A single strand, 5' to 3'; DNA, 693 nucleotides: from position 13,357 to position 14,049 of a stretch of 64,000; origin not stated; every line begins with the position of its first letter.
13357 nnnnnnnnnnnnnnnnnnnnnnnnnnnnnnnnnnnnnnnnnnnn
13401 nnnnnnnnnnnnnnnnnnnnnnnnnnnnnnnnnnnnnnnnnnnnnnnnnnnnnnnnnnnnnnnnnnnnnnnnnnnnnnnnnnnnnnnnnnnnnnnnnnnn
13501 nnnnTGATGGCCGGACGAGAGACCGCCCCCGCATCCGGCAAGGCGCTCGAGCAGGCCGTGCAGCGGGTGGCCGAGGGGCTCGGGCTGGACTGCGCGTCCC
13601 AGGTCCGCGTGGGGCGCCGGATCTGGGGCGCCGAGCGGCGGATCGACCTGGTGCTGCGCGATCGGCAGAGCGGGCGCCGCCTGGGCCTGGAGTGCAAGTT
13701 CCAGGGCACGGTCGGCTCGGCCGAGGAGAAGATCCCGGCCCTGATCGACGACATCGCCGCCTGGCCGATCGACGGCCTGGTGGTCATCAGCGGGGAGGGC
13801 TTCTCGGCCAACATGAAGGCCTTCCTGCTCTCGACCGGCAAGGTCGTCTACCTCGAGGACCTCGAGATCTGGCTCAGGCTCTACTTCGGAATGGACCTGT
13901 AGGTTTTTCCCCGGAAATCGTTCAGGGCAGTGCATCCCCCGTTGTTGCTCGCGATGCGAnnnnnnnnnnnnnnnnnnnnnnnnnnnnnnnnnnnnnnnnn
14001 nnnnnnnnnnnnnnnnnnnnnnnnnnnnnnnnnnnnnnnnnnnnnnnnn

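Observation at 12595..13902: Compact two-gene candidate restriction-modification module: Dam-family MTase coupled to a 131-aa PD-(D/E)xK nuclease, with a leaderless near-consensus promoter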

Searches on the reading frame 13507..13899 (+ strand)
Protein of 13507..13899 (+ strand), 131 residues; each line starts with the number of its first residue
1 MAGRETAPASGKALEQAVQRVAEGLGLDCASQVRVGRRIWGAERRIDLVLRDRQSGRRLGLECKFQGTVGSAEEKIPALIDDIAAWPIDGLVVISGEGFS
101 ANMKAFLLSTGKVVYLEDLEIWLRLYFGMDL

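Call 3: search_protein_families(library=pfam, proteins=[window:13507-13899:+], max_evalue=1)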
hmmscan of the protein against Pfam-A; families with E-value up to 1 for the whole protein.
window:13507-13899:+ (131 aa): 3 families
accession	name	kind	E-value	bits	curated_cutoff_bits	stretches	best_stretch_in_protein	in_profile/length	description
PF20472.4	PDDEXK_11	-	1.2e-19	70.9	23.7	1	7-107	2-113/145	PD-(D/E)XK nuclease superfamily domain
PF18741.7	MTES_1575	-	0.097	13.2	38.2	1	17-66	4-47/96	REase_MTES_1575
PF03008.20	DUF234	-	0.16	12.8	22.5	1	34-67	59-91/100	Archaea bacterial proteins of unknown function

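Call 4: search_protein_families(library=ncbifam, proteins=[window:13507-13899:+], max_evalue=1)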
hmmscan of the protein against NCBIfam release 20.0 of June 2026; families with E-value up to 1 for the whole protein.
window:13507-13899:+ (131 aa): 1 family
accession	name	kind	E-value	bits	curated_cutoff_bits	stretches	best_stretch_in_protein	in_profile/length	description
NF038210.1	GMC_mycofac_3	equivalog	0.02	13.8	300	1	8-63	328-380/418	mycofactocin system GMC family oxidoreductase MftG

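Call 5: search_solved_structures(query=window:13507-13899:+, max_evalue=10, show_alignments=3)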
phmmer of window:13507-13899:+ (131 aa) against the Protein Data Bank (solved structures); distinct sequences matched with E-value up to 10: 6.
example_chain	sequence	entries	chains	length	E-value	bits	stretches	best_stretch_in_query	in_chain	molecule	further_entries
2wqk_A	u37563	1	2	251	0.12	15.9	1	12-75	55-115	5'-NUCLEOTIDASE SURE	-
9v4g_A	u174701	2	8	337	0.75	13.3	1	18-76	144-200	prenyltransferase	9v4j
9v4i_A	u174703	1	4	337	0.76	13.3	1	18-75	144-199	prenyltransferase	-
9v4h_A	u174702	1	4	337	0.77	13.2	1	18-76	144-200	prenyltransferase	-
1czr_A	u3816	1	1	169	1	12.8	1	55-91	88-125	FLAVODOXIN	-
1czk_A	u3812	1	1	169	1.3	12.5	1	55-91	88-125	FLAVODOXIN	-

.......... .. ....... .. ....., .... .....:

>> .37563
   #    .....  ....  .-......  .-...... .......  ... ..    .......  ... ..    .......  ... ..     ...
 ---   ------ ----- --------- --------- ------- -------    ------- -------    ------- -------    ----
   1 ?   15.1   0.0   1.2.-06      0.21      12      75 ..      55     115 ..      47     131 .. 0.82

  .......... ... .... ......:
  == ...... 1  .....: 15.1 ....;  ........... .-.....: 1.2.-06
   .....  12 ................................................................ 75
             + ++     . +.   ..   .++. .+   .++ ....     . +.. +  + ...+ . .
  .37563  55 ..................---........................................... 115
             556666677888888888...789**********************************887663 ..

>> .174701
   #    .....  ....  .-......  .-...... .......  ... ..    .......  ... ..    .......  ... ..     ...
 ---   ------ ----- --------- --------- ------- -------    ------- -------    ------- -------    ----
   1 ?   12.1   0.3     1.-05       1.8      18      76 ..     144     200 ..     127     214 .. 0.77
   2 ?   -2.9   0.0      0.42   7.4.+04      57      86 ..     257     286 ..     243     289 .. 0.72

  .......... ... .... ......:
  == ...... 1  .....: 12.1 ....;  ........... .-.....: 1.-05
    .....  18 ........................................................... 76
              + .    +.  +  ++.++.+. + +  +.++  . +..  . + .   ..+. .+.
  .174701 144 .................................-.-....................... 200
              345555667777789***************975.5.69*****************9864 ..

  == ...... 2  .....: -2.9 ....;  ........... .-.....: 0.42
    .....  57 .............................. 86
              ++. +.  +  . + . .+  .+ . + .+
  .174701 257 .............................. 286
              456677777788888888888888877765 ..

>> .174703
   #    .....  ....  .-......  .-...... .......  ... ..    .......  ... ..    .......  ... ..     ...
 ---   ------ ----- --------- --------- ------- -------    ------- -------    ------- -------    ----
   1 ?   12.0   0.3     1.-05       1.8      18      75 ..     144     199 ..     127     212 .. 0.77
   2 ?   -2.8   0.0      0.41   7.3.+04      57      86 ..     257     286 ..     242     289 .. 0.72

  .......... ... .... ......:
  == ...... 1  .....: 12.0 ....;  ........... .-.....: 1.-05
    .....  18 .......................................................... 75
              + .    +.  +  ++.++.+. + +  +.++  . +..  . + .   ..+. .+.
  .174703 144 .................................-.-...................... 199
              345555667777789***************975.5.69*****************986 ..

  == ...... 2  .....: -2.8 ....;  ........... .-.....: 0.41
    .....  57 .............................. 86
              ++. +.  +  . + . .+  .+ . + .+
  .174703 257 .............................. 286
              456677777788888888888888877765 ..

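Call 6: search_protein_families(library=padloc, proteins=[window:13507-13899:+], max_evalue=1)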
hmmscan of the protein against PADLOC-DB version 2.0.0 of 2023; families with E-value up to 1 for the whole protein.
window:13507-13899:+ (131 aa): 0 families

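Call 7: find_homologous_proteins(query=window:13507-13899:+)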
Query window:13507-13899:+ (131 aa): 737 proteins with E <= 0.001 among 771 candidates; the best 120 are listed.
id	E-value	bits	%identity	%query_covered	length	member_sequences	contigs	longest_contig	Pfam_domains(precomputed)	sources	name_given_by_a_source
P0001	5.8e-79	280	100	100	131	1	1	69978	PF20472.5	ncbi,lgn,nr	ncbi:MAG: hypothetical protein JXR96_11980 [Deltaproteobacteria bacterium]|nr:hypothetical protein [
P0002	7.3e-63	228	80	100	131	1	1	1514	PF20472.5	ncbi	-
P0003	1.0e-62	228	79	100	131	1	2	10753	PF20472.5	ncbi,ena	-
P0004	2.4e-62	227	80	100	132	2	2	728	PF20472.5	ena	-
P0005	2.6e-62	227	79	100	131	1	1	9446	PF20472.5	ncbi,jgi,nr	ncbi:MAG: hypothetical protein JRF33_24225 [Deltaproteobacteria bacterium]|nr:hypothetical protein [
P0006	8.9e-62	225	79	100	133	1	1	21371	PF20472.5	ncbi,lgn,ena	-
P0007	2.0e-60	221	79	100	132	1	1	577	PF20472.5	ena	-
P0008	6.9e-60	219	77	100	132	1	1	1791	PF20472.5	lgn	-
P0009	2.9e-59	217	79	100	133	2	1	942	PF20472.5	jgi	-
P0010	3.5e-59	217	76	100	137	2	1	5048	PF20472.5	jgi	-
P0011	6.5e-59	216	77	100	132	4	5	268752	PF20472.5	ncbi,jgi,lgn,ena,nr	ncbi:MAG TPA: hypothetical protein PK668_25120 [Myxococcota bacterium]|nr:hypothetical protein [Myxo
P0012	7.4e-58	212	75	100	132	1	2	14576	PF20472.5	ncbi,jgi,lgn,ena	-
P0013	1.7e-57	211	75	100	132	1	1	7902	PF20472.5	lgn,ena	-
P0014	9.4e-57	209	75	100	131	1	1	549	PF20472.5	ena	-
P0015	1.4e-56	208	76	100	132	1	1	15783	PF20472.5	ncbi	-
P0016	1.9e-56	208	76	100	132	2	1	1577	PF20472.5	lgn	-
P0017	4.1e-56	207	74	100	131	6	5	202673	PF20472.5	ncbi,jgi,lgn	jgi:hypothetical protein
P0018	4.5e-56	206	73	100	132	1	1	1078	PF20472.5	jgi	jgi:hypothetical protein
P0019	8.9e-56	205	73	100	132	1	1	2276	PF20472.5,PF04471.19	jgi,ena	jgi:hypothetical protein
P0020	1.8e-55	204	75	100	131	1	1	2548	PF20472.5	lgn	-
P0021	2.0e-55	204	75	100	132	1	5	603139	PF20472.5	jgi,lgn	jgi:hypothetical protein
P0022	2.5e-55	204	73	100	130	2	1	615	PF20472.5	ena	-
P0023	3.8e-55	203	73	100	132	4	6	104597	PF20472.5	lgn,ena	-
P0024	8.3e-55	202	70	100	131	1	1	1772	PF20472.5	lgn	-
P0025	2.8e-54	201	73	100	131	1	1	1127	PF20472.5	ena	-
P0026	5.2e-54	200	72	100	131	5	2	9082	PF20472.5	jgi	-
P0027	6.3e-54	200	69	100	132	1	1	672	PF20472.5,PF04471.19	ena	-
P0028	9.7e-54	199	70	100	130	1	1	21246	PF20472.5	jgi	jgi:hypothetical protein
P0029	3.2e-53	197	71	100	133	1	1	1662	PF20472.5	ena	-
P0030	1.8e-52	195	70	100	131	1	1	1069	PF20472.5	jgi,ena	-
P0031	3.2e-52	194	70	100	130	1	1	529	PF20472.5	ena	-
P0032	5.7e-51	190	70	100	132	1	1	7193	PF20472.5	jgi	jgi:hypothetical protein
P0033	5.0e-50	187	67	100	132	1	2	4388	PF20472.5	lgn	-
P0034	2.3e-49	185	68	99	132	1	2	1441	PF20472.5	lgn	-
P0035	1.3e-48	182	66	100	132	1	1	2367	PF20472.5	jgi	jgi:hypothetical protein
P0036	2.0e-48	182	67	98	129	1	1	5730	PF20472.5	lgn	-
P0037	2.8e-48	181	69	100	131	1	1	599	PF20472.5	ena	-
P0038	3.0e-48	181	65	100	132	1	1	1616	PF20472.5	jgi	jgi:hypothetical protein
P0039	3.0e-48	181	67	99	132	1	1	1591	PF20472.5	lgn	-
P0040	4.4e-48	181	66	100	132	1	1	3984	PF20472.5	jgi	jgi:hypothetical protein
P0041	5.2e-48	180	65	100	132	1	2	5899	PF20472.5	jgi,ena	jgi:hypothetical protein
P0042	5.5e-48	180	64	100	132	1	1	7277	PF20472.5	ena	-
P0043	7.7e-48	180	68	100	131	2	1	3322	PF20472.5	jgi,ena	-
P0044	7.7e-48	180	64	100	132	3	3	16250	PF20472.5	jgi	jgi:hypothetical protein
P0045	8.5e-48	180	67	100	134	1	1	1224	PF20472.5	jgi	jgi:hypothetical protein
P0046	8.8e-48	180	64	98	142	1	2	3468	PF20472.5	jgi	jgi:hypothetical protein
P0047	9.7e-48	180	70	98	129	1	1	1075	PF20472.5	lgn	-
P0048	1.1e-47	179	68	100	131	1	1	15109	PF20472.5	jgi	jgi:hypothetical protein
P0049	1.1e-47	179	65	100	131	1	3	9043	PF20472.5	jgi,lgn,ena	-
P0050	1.6e-47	179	64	100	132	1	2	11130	PF20472.5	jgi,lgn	jgi:hypothetical protein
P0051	1.8e-47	179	63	100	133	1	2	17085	PF20472.5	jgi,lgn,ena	jgi:hypothetical protein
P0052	2.3e-47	178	67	99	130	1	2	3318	PF20472.5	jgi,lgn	jgi:hypothetical protein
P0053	2.4e-47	178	62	100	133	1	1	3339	PF20472.5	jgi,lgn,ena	jgi:hypothetical protein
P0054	2.5e-47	178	69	98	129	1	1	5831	PF20472.5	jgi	-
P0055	2.5e-47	178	67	99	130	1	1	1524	PF20472.5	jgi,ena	-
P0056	2.9e-47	178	64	100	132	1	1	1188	PF20472.5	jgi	jgi:hypothetical protein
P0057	3.4e-47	178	64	100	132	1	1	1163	PF20472.5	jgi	-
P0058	4.4e-47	177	66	100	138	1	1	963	PF20472.5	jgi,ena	-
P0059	4.4e-47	177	63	100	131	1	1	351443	PF20472.5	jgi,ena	-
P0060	4.8e-47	177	69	98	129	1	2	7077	PF20472.5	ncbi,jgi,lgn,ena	jgi:hypothetical protein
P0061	4.8e-47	177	64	100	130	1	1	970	PF20472.5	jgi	-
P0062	4.9e-47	177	64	100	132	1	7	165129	PF20472.5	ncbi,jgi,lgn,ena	jgi:hypothetical protein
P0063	4.9e-47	177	64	100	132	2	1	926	PF20472.5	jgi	jgi:hypothetical protein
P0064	4.9e-47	177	66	100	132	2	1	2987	PF20472.5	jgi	-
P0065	5.2e-47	177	64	100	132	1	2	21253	PF20472.5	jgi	jgi:hypothetical protein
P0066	5.5e-47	177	66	100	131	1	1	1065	PF20472.5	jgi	jgi:hypothetical protein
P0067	5.6e-47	177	65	100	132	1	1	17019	PF20472.5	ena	-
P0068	6.2e-47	177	63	100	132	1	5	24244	PF20472.5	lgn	-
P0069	6.4e-47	177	64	100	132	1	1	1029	PF20472.5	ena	-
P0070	7.5e-47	177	67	100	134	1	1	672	PF20472.5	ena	-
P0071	8.3e-47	177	65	100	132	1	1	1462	PF20472.5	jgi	jgi:hypothetical protein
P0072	9.3e-47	176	66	99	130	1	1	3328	PF20472.5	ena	-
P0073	1.1e-46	176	66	100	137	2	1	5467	PF20472.5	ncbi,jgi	ncbi:MAG: PD-(D/E)XK nuclease superfamily protein [Dehalococcoidia bacterium]|jgi:hypothetical prote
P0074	1.1e-46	176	64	100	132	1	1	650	PF20472.5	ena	-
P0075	1.1e-46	176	66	100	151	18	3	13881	PF20472.5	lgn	-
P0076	1.1e-46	176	64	100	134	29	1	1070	PF20472.5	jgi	jgi:hypothetical protein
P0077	1.2e-46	176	64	100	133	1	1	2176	PF20472.5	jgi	jgi:hypothetical protein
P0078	1.2e-46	176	66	99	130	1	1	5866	PF20472.5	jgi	jgi:PD-(D/E)XK nuclease superfamily protein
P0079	1.2e-46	176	68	98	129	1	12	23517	PF20472.5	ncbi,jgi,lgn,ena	jgi:hypothetical protein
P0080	1.2e-46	176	66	100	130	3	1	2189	PF20472.5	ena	-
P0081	1.3e-46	176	65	98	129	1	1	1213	PF20472.5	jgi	jgi:hypothetical protein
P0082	1.3e-46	176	65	100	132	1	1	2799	PF20472.5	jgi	jgi:hypothetical protein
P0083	1.3e-46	176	65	100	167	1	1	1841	PF20472.5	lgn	-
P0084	1.3e-46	176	66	99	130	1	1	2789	PF20472.5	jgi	-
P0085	1.4e-46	176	63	100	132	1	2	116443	PF20472.5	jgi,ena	jgi:hypothetical protein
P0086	1.6e-46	176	64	98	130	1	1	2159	PF20472.5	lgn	-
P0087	2.0e-46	175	66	100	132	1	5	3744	PF20472.5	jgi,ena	-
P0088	2.1e-46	175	65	100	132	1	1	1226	PF20472.5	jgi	jgi:hypothetical protein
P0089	2.2e-46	175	64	100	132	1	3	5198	PF20472.5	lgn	-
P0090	2.3e-46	175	63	100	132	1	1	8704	PF20472.5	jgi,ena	-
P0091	2.4e-46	175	67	98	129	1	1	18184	PF20472.5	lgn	-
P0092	2.5e-46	175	63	100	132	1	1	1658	PF20472.5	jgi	jgi:hypothetical protein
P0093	2.5e-46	175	67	98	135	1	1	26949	PF20472.5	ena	-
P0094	2.6e-46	175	63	100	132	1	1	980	PF20472.5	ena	-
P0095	2.6e-46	175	63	100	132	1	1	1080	PF20472.5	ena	-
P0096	2.6e-46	175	65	100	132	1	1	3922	PF20472.5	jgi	jgi:hypothetical protein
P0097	2.6e-46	175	63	100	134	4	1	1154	PF20472.5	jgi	jgi:hypothetical protein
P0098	2.7e-46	175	66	98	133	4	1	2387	PF20472.5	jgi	jgi:hypothetical protein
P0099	2.8e-46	175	67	87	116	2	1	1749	PF20472.5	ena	-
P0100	2.9e-46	175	63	100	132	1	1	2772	PF20472.5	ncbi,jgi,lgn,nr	ncbi:MAG TPA: PD-(D/E)XK nuclease superfamily protein [Polyangiaceae bacterium]|jgi:hypothetical pro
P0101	3.0e-46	175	66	98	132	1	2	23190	PF20472.5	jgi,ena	-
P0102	3.4e-46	174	66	98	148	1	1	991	PF20472.5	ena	-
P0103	3.5e-46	174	63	100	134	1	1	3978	PF20472.5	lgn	-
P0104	3.6e-46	174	63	100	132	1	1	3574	PF20472.5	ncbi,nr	ncbi:MAG TPA: PD-(D/E)XK nuclease superfamily protein [Polyangiaceae bacterium]|nr:PD-(D/E)XK nuclea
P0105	3.7e-46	174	63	100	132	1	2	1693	PF20472.5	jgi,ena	-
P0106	3.7e-46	174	63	100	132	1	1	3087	PF20472.5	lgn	-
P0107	3.9e-46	174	66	98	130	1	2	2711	PF20472.5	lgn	-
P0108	4.0e-46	174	63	100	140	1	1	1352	PF20472.5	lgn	-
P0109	4.1e-46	174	64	100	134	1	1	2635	PF20472.5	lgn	-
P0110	4.1e-46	174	66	98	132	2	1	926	PF20472.5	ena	-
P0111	4.3e-46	174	66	100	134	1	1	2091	PF20472.5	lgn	-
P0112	4.9e-46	174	63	100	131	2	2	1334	PF20472.5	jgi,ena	-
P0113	5.1e-46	174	63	100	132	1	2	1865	PF20472.5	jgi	jgi:hypothetical protein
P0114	5.7e-46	174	62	100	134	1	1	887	PF20472.5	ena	-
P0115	5.9e-46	174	63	100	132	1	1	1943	PF20472.5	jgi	jgi:hypothetical protein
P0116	6.3e-46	174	63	100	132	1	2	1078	PF20472.5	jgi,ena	jgi:hypothetical protein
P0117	6.6e-46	174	65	100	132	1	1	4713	PF20472.5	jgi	jgi:hypothetical protein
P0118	6.8e-46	174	65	100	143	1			PF20472.5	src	-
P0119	7.2e-46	173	63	100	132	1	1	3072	PF20472.5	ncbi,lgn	-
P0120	7.7e-46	173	63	100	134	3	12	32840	PF20472.5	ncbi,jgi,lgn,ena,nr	ncbi:MAG TPA: hypothetical protein PLI95_00010 [Polyangiaceae bacterium]|nr:hypothetical protein [Po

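Call 9: find_related_loci(query=A1, collection=genome_contigs, flank=5000)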
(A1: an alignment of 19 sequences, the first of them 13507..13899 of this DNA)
Query A1 (131 aa) in genome_contigs; peptide patterns used: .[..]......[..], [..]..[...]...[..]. (x = any residue, [..] = any of these).
378 stretches matched a pattern; 350 encode a relative of the query (tblastn E <= 1e-3); the best 80 are kept; 80 distinct loci.
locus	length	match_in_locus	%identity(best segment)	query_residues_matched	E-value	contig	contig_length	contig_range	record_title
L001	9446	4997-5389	79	1-131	3e-67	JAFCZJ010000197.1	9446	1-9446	MAG: Deltaproteobacteria bacterium isolate AB_03_Bin_195 AB_03_Bin_195_scaffold_10278, whole genome shotgun sequence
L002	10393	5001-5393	79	1-131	4e-67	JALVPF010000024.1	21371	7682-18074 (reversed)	MAG: Myxococcales bacterium isolate A3_metabat1_scaf2bin.099 A3_NODE_1076_length_21371_cov_2.025184, whole genome shotgu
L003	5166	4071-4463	75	1-131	1e-63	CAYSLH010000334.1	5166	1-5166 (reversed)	MAG TPA_asm: uncultured Myxococcales bacterium isolate SRP163575_co1_108 genome assembly, contig: NODE_35008_length_5166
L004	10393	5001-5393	77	1-131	1e-63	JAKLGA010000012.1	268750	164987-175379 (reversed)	MAG: Myxococcota bacterium isolate RA.bin29 RA.bin29_12, whole genome shotgun sequence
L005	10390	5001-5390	74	1-131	2e-61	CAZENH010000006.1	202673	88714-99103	MAG TPA_asm: uncultured Myxococcales bacterium isolate binchicken_co150_700 genome assembly, contig: NODE_42_length_2026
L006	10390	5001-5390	74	1-131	2e-60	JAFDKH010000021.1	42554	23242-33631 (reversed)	MAG: Deltaproteobacteria bacterium isolate Meg22_46_Bin_104 Meg22_46_Bin_104_scaffold_657, whole genome shotgun sequence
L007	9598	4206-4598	73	1-131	3e-60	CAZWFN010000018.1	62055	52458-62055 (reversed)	MAG TPA_asm: uncultured Myxococcales bacterium isolate SRP332253_co1_126 genome assembly, contig: NODE_469_length_62055_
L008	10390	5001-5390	72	1-131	2e-59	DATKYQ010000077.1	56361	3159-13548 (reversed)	MAG TPA_asm: Myxococcota bacterium isolate SMAG_U14223 k141_1557966, whole genome shotgun sequence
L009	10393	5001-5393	71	1-131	3e-59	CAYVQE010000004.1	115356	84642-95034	MAG TPA_asm: uncultured Myxococcales bacterium isolate SRP141376_co4_87 genome assembly, contig: NODE_222_length_115356_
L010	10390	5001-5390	72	1-131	3e-59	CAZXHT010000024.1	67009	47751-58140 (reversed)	MAG TPA_asm: uncultured Myxococcales bacterium isolate binchicken_co100_415 genome assembly, contig: NODE_548_length_670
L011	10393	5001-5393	66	1-131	2e-58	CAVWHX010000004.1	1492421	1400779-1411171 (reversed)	MAG: uncultured delta proteobacterium isolate MFD01476.bin.2.53 genome assembly, contig: contig_46447, whole genome shot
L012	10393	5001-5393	64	1-131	7e-54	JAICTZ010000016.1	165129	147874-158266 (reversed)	MAG: Polyangiaceae bacterium isolate GZL_ISSM_2_bin.46 k141_503957_length_165129_cov_14.9923, whole genome shotgun seque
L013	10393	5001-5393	66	1-131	4e-53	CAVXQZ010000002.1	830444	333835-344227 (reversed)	MAG: uncultured delta proteobacterium isolate MFD01223.bin.1.14 genome assembly, contig: contig_19603, whole genome shot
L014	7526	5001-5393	66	1-131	3e-53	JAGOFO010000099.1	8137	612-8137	Myxococcota bacterium isolate Go_SlDig_bin_368 Go_SlDig_27877_length_8137_cov_8.564419, whole genome shotgun sequence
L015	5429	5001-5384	61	1-128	1e-52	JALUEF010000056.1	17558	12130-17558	MAG: Anaerolineales bacterium isolate S143_metabat1_scaf2bin.026 S143_NODE_1542_length_17558_cov_2.116803, whole genome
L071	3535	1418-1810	60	1-131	1e-49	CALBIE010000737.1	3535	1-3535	MAG TPA_asm: uncultured Verrucomicrobiales bacterium isolate ERR2206756_bin.174_CONCOCT_v1.1_MAG genome assembly, contig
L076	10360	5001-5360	68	10-129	3e-49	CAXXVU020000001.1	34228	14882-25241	MAG: Vicinamibacterales bacterium isolate bab29b19-afa8-4b77-beae-9eb7b8b40fcf genome assembly, contig: contig_1, whole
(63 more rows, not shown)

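Call 20: predict_structure(alignment_id=A2)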
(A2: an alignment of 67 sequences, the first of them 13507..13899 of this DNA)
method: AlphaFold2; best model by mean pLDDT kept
length: 131 residues; sequences in the alignment: 67
mean_pLDDT: 87.4   pTM: 0.82
mean pLDDT of the five models: 87.4, 85.7, 85.5, 85.3, 84.7
residues with pLDDT >= 90: 71; 70-90: 48; 50-70: 8; < 50: 4
segments of 3 or more residues with pLDDT < 50: 1-4
pLDDT, mean of each block of 10 residues (from residue 1): 62 96 97 84 90 96 87 69 86 91 88 94 96 92
secondary structure, 60 per line:
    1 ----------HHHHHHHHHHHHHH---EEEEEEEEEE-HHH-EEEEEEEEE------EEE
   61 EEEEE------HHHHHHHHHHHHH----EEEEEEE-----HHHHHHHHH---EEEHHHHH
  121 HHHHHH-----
elements in order: H11-24 E28-37 E43-51 E58-65 H72-84 E89-95 H101-109 E113-115 H116-126

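Call 26: search_dna_similar(query=window:13507-13899:+, collection=plasmids, mode=protein, max_evalue=0.001, max_rows=30)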
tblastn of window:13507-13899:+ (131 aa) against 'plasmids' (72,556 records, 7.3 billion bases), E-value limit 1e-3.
No match.

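Call 27: search_dna_similar(query=window:13507-13899:+, collection=phages, mode=protein, max_evalue=0.001, max_rows=30)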
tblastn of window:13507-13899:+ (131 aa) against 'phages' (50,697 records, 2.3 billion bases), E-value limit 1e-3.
No match.

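Call 37: search_protein_families(library=pfam, proteins=[L071:416-1393:+, L076:5469-6092:+], max_evalue=0.01)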
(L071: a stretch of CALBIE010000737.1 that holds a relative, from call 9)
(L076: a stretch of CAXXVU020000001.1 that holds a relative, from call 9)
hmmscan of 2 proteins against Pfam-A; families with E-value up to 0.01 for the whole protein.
L071:416-1393:+ (326 aa): 2 families
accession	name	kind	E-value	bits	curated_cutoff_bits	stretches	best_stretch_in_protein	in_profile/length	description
PF01555.25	N6_N4_Mtase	-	5.5e-61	206.8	26.7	1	108-323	2-221/221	DNA methylase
PF03602.21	Cons_hypoth95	-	0.0029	17.7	24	0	62-117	67-124/182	Conserved hypothetical protein 95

L076:5469-6092:+ (208 aa): 0 families
